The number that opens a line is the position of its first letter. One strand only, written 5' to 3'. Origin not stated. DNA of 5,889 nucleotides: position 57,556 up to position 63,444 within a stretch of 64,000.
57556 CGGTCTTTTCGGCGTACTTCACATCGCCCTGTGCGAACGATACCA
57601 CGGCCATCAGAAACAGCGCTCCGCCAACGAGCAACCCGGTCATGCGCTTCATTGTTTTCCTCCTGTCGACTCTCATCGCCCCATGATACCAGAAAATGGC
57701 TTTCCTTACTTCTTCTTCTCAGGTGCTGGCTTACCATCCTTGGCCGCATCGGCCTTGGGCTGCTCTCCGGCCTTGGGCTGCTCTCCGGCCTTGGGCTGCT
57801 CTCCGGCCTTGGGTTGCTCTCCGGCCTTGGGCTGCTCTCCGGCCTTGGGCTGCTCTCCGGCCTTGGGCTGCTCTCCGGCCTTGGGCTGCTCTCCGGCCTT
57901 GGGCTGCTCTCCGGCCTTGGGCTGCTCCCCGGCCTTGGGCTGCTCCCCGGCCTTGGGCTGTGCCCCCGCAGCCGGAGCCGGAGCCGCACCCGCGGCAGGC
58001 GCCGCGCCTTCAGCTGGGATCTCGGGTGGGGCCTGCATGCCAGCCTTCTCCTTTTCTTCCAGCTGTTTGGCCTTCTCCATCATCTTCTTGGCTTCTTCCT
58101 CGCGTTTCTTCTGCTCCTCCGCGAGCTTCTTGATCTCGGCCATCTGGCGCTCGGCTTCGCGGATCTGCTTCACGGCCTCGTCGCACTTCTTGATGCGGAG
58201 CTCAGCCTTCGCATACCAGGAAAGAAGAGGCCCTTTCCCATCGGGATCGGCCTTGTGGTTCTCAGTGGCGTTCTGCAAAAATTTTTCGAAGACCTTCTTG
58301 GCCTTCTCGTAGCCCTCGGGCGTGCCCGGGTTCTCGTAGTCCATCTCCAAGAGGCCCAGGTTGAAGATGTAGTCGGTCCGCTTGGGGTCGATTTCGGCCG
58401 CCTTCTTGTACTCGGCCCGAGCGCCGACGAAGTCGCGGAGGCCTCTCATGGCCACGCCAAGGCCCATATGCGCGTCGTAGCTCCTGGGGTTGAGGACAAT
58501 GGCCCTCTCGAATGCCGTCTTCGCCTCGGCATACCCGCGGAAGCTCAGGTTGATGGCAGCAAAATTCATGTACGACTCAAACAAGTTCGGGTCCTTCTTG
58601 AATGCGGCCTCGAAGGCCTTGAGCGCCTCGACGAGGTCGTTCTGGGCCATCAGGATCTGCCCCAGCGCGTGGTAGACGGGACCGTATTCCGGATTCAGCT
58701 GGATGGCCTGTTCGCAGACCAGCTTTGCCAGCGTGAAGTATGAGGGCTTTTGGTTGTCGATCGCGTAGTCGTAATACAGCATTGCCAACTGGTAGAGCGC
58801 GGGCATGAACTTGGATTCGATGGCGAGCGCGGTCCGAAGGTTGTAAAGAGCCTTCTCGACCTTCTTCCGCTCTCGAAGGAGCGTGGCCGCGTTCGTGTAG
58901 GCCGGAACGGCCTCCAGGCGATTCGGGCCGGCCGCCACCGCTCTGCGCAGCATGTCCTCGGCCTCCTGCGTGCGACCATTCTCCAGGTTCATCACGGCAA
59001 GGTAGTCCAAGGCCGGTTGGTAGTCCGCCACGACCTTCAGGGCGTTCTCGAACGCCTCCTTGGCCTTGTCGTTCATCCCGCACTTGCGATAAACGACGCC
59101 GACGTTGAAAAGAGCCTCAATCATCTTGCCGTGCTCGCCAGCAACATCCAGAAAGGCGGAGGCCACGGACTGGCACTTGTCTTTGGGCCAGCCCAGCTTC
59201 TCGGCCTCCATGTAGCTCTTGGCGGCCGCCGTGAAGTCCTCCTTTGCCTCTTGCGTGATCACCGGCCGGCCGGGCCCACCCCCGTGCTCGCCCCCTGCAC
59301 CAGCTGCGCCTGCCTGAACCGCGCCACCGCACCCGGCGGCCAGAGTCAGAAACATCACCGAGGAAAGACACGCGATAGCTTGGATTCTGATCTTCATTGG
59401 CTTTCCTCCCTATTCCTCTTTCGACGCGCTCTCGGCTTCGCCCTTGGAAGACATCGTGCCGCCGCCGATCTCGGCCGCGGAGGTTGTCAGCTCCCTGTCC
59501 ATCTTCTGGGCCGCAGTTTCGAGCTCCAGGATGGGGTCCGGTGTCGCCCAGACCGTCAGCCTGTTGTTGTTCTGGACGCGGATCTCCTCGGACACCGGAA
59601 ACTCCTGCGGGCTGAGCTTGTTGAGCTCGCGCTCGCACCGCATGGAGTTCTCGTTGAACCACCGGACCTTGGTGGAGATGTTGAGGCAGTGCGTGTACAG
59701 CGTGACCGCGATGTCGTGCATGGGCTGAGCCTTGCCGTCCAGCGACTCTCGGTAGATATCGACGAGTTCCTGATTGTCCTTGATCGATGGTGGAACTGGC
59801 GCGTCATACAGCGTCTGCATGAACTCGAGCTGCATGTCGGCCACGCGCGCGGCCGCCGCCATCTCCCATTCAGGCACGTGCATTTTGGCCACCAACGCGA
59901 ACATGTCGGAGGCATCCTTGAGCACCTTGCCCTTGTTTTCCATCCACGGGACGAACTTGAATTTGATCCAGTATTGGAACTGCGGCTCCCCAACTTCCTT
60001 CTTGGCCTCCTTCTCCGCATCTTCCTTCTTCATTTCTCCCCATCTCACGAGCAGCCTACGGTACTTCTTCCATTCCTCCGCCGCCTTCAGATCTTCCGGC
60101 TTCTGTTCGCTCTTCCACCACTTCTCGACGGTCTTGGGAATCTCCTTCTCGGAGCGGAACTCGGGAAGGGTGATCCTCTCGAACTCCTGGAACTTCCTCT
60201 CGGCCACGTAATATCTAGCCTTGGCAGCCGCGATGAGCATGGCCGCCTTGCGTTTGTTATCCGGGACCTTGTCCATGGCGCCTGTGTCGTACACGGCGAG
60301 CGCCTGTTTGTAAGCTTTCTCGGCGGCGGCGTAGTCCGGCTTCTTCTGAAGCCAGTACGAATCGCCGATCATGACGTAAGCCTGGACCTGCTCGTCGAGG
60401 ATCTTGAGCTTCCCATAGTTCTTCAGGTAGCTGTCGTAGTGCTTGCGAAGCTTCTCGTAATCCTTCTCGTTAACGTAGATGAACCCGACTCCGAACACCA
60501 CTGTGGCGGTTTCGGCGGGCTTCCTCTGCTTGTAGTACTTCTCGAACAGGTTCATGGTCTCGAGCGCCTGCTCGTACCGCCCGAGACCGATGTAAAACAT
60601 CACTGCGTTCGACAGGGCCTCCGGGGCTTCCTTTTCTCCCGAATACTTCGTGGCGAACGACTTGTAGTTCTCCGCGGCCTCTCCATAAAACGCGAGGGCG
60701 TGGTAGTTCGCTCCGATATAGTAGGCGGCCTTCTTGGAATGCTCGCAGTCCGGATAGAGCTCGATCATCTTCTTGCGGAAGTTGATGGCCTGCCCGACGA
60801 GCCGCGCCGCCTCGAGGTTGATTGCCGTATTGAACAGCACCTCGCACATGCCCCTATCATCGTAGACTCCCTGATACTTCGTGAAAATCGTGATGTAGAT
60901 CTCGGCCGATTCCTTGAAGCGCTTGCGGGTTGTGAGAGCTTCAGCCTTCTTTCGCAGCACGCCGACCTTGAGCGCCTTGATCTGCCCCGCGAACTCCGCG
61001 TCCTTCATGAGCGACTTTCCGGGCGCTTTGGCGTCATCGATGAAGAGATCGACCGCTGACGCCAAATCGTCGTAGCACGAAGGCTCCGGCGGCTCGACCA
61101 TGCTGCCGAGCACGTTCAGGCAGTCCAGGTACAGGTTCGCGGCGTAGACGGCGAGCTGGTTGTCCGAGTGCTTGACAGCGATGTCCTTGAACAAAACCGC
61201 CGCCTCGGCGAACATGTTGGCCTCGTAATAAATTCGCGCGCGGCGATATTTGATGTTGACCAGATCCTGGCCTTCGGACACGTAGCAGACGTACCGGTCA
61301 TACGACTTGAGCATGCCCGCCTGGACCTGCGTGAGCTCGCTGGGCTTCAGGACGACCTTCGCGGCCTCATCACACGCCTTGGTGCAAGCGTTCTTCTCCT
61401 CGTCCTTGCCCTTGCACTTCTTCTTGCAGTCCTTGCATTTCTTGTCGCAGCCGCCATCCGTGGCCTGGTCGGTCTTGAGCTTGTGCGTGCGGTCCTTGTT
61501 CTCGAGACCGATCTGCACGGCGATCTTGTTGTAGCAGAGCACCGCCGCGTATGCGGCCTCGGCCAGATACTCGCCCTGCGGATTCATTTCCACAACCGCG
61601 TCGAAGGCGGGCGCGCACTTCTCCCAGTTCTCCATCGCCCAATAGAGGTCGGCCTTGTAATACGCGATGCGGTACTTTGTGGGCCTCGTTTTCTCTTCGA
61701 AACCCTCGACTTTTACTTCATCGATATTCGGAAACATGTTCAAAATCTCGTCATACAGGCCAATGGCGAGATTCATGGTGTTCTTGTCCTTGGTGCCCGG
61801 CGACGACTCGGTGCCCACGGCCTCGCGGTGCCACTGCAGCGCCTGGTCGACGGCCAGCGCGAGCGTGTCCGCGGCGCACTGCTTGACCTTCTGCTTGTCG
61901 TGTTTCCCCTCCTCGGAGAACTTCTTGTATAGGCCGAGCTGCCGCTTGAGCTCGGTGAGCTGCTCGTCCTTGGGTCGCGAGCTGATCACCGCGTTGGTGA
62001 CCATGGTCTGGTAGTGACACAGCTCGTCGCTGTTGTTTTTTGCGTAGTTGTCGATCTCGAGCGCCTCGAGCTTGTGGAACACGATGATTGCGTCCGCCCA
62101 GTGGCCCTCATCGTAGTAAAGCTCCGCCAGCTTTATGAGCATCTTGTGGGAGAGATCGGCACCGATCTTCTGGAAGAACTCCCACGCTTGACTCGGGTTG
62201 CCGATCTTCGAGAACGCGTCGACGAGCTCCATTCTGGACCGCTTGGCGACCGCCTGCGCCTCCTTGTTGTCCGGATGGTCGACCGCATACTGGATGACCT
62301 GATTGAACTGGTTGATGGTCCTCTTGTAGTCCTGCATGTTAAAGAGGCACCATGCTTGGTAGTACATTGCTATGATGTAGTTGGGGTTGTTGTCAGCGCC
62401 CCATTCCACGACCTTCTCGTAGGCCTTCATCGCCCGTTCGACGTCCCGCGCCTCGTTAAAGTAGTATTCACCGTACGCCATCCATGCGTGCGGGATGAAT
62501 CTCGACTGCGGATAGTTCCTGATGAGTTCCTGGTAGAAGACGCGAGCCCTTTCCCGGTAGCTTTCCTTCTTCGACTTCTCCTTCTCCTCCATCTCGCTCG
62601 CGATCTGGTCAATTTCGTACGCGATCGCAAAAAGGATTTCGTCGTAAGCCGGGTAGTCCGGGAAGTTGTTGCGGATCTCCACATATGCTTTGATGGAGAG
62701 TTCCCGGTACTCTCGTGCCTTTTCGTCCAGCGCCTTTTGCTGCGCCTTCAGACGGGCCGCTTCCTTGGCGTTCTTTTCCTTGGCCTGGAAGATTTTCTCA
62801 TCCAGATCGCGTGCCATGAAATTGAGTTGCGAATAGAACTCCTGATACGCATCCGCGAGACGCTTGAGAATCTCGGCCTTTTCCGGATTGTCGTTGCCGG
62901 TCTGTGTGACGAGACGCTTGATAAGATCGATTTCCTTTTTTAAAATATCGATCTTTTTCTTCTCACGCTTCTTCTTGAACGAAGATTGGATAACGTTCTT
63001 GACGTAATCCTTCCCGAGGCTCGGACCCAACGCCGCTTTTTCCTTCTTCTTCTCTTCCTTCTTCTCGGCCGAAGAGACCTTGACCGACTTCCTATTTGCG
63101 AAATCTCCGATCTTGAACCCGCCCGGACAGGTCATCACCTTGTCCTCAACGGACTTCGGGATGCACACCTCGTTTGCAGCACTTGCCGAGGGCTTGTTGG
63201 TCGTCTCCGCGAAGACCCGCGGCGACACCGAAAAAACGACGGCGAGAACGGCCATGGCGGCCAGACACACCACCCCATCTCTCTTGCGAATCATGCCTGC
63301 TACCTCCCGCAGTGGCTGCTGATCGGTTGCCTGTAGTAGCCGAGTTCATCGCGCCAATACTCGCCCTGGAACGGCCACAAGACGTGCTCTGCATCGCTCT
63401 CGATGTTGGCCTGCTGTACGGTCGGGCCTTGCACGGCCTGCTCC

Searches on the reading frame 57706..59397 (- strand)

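Call 18: search_protein_families(library=pfam, proteins=[window:57706-59397:-], max_evalue=0.01)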
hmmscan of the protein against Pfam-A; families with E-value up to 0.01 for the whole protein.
window:57706-59397:- (563 aa): 18 families
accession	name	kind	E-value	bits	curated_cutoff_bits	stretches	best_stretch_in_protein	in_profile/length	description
PF07719.23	TPR_2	-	1.5e-23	81.3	27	3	241-271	3-33/34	Tetratricopeptide repeat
PF13431.12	TPR_17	-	3.7e-21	74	24.4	1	228-259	2-33/34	Tetratricopeptide repeat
PF13414.12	TPR_11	-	1.2e-19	70.1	26.8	2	246-281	1-36/42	TPR repeat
PF14559.12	TPR_19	-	4.2e-18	65.9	25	3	224-271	10-57/68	Tetratricopeptide repeat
PF13432.12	TPR_16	-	3.5e-17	62.9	32.7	2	287-339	11-63/65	Tetratricopeptide repeat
PF13428.12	TPR_14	-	7e-17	60.7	23.5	2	242-280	4-42/44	Tetratricopeptide repeat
PF00515.34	TPR_1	-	1.3e-16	60.1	27.8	2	94-122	2-30/34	Tetratricopeptide repeat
PF13424.12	TPR_12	-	1.3e-15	57.8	30.1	3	93-155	3-73/77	Tetratricopeptide repeat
PF13181.12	TPR_8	-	8.8e-15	54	25.7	1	94-121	2-29/34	Tetratricopeptide repeat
PF23914.1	TPR_CcmH_CycH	-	4e-10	40.2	42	0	239-281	50-92/158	Cytochrome c-type biogenesis protein H TPR domain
PF13176.12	TPR_7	-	4.4e-06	26.8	27.9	0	95-123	1-29/36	Tetratricopeptide repeat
PF13174.12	TPR_6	-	1.5e-05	25.7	26.3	0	94-121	1-28/33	Tetratricopeptide repeat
PF24575.1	TPR_Slam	-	3.9e-05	24.5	35.2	0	170-209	53-92/104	Surface lipoprotein assembly modifier, N-terminal TPR repeats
PF13371.12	TPR_9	-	5.5e-05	23.6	35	0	245-310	1-66/73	Tetratricopeptide repeat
PF25062.1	ARM_TT21_N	-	0.00036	20.8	40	1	94-204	101-208/222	Tetratricopeptide repeat protein 21 N-terminal ARM repeat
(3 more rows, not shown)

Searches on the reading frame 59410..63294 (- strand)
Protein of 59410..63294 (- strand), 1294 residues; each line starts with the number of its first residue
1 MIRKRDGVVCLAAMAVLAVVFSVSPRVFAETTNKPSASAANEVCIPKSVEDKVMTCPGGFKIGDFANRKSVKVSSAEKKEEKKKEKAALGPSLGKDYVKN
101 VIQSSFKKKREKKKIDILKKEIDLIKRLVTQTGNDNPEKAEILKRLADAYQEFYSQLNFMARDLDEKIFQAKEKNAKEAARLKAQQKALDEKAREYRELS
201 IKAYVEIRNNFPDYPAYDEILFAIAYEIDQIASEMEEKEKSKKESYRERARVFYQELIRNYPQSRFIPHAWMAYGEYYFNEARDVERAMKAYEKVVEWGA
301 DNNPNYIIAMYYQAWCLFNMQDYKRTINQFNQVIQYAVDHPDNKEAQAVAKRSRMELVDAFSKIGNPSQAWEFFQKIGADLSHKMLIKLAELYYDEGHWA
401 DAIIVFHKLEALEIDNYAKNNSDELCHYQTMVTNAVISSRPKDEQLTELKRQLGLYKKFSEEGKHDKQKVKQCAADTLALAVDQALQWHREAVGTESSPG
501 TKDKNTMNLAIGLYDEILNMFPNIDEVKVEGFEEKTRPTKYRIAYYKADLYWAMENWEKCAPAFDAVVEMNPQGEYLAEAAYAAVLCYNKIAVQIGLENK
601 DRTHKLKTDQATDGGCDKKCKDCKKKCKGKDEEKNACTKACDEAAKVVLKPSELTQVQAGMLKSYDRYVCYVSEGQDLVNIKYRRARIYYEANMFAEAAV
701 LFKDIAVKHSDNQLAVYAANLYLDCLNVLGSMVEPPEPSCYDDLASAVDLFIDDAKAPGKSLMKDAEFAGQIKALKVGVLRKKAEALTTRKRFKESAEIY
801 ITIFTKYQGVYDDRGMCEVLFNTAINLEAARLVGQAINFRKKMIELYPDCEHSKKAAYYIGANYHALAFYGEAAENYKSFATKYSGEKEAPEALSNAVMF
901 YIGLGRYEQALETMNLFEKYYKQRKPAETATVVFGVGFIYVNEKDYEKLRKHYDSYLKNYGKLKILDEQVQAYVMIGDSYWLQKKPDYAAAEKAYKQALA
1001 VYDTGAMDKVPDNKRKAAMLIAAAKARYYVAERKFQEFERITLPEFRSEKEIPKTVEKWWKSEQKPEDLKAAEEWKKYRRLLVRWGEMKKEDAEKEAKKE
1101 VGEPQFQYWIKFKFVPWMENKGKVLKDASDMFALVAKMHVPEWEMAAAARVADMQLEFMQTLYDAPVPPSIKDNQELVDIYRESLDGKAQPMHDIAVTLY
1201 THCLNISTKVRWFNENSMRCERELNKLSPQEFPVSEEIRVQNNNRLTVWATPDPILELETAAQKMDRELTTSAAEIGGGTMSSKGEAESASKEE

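Call 18: search_protein_families(library=pfam, proteins=[window:59410-63294:-], max_evalue=0.01)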
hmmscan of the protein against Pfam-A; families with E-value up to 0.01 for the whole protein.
window:59410-63294:- (1294 aa): 6 families
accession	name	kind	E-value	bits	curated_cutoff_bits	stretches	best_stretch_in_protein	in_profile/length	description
PF13174.12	TPR_6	-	1.1e-11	44.9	26.3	0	309-335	2-28/33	Tetratricopeptide repeat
PF13424.12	TPR_12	-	1.1e-10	42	30.1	0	933-1002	6-75/77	Tetratricopeptide repeat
PF13428.12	TPR_14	-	1.1e-08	35.4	23.5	0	268-297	1-29/44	Tetratricopeptide repeat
PF14559.12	TPR_19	-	2.8e-08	34.4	25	0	870-915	7-49/68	Tetratricopeptide repeat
PF07719.23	TPR_2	-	3e-06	27.4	27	0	543-573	3-33/34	Tetratricopeptide repeat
PF13181.12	TPR_8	-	2.4e-05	24.6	25.7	0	971-1000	2-29/34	Tetratricopeptide repeat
